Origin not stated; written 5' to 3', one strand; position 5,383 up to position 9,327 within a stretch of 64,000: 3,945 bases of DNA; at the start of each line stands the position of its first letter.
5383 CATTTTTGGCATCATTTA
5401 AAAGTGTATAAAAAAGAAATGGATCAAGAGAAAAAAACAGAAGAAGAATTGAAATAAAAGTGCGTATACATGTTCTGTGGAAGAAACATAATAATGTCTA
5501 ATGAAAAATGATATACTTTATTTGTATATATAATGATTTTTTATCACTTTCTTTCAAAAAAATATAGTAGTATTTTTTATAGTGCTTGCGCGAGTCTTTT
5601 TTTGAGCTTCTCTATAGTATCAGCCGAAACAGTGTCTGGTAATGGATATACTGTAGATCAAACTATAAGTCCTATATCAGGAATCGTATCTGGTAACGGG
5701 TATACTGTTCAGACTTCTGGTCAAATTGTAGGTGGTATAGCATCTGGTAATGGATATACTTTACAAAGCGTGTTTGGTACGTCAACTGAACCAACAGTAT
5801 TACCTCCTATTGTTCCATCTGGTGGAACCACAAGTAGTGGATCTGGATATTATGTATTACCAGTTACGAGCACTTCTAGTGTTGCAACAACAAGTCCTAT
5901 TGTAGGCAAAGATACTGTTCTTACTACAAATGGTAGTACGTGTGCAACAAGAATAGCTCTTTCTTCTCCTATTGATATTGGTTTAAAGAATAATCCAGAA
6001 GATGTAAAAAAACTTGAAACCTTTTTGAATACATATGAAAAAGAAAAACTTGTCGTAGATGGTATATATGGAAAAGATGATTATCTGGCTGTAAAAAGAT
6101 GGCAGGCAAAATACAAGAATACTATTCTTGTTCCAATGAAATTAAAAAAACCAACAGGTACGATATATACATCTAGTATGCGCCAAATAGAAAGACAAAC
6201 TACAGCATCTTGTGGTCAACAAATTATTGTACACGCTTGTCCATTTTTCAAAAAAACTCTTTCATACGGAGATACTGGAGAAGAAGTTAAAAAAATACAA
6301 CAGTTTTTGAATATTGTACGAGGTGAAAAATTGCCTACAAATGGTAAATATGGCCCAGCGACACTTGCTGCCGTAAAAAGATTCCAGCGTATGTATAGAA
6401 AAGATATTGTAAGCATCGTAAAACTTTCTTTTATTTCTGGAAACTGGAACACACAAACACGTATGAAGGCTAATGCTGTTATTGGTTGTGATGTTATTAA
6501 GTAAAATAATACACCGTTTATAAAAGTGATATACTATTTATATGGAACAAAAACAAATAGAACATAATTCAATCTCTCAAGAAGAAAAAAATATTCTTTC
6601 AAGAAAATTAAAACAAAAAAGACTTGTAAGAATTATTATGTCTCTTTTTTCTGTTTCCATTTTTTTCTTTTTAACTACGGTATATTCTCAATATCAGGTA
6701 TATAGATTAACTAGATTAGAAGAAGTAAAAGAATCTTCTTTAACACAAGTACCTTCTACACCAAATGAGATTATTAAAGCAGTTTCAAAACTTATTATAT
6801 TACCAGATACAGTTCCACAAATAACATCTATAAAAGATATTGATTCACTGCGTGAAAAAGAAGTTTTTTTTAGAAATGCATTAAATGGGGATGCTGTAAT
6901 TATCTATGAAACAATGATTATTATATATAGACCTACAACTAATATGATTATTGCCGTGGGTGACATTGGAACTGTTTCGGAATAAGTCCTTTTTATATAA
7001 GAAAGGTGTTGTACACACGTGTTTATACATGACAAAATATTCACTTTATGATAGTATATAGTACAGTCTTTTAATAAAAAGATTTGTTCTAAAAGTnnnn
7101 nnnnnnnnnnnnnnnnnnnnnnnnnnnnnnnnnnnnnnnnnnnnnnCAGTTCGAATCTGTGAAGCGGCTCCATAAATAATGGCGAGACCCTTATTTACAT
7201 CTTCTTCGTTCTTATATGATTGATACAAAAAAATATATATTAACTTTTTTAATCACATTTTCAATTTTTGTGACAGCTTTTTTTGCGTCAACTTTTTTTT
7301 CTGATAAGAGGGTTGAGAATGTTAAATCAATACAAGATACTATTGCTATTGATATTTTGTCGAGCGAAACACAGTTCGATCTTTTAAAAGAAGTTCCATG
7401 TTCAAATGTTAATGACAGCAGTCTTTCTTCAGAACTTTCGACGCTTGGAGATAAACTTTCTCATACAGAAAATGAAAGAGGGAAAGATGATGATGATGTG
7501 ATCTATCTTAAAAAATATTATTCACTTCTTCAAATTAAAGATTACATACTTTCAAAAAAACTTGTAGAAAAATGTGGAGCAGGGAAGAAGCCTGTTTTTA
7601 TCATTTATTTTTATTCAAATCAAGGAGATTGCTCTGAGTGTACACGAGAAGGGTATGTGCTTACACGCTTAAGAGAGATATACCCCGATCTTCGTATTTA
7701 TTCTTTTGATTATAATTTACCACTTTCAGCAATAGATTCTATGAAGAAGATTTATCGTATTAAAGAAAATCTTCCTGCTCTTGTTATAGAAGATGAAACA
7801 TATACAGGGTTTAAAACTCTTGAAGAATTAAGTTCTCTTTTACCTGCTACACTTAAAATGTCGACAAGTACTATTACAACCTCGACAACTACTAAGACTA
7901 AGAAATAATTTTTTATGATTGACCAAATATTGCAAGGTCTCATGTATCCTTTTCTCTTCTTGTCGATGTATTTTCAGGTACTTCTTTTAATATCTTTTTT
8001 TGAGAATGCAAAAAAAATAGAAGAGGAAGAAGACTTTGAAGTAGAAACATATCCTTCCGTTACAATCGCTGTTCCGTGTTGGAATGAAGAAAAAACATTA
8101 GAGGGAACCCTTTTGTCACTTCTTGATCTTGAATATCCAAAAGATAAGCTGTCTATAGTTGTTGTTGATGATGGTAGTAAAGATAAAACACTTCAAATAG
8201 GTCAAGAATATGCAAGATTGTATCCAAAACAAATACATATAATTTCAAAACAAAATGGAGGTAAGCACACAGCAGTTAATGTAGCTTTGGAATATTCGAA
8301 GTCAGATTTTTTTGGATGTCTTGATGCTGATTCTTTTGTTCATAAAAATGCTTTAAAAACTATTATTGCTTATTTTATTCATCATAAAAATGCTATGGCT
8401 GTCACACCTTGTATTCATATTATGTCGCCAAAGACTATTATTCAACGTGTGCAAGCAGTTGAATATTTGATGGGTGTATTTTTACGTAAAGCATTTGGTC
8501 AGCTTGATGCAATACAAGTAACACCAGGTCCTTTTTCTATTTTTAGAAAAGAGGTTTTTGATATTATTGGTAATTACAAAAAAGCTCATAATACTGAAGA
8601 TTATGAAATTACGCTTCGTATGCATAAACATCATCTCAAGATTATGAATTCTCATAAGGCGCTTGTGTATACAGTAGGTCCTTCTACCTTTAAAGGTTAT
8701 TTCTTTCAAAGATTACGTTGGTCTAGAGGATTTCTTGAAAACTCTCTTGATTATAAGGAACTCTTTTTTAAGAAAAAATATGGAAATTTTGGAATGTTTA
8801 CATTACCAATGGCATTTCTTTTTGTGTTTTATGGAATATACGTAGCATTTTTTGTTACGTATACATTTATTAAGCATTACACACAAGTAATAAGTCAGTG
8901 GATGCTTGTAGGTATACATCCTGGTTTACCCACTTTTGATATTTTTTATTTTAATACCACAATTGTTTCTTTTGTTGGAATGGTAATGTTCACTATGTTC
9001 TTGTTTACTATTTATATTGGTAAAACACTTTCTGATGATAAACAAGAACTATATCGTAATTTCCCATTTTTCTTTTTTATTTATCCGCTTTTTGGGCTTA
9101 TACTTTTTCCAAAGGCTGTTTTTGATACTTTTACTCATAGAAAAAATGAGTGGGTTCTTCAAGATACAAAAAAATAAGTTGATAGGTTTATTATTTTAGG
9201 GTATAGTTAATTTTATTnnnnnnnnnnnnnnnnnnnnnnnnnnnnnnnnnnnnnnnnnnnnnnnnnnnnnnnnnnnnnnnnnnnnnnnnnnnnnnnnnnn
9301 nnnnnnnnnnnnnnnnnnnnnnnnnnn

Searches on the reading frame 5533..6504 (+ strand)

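Call 6: search_protein_families(library=pfam, proteins=[window:5533-6504:+], max_evalue=0.001)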
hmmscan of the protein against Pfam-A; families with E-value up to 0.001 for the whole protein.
window:5533-6504:+ (323 aa): 1 family
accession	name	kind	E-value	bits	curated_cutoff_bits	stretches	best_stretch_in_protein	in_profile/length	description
PF01471.23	PG_binding_1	-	5.2e-13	49.4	23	1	248-288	1-41/57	Putative peptidoglycan binding domain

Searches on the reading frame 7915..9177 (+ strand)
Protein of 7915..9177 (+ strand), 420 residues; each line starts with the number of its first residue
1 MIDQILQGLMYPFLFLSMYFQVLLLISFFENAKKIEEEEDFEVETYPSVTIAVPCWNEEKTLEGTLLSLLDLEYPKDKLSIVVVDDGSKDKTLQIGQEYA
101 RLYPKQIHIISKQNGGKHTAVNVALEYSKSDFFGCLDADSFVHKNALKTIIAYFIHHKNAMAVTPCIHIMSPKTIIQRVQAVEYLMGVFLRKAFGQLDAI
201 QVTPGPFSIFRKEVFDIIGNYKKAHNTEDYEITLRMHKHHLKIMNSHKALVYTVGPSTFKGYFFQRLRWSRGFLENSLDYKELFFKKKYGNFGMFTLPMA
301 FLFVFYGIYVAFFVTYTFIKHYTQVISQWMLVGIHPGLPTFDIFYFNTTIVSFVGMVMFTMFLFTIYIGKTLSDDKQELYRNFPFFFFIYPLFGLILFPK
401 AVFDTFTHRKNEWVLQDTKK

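Call 24: search_protein_families(library=pfam, proteins=[window:7915-9177:+], max_evalue=0.0001)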
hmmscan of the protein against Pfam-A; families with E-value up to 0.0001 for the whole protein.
window:7915-9177:+ (420 aa): 6 families
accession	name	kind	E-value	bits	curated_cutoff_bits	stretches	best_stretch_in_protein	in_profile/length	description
PF00535.33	Glycos_transf_2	-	1e-31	110.6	23.3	1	50-216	1-165/168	Glycosyl transferase family 2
PF13641.12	Glyco_tranf_2_3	-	9e-31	108.1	27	1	47-272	1-230/230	Glycosyltransferase like family 2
PF13632.12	Glyco_trans_2_3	-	2.5e-15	57.3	27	1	135-339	4-193/198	Glycosyl transferase family group 2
PF13506.12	Glyco_transf_21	-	5.5e-11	42.7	21.7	1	117-271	18-174/174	Glycosyl transferase family 21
PF10111.15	Glyco_tranf_2_2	-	9e-07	29.1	27.3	1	52-260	3-223/276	Glycosyltransferase like family 2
PF03142.21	Chitin_synth_2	-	2.6e-06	26.8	27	0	134-213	206-287/527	Chitin synthase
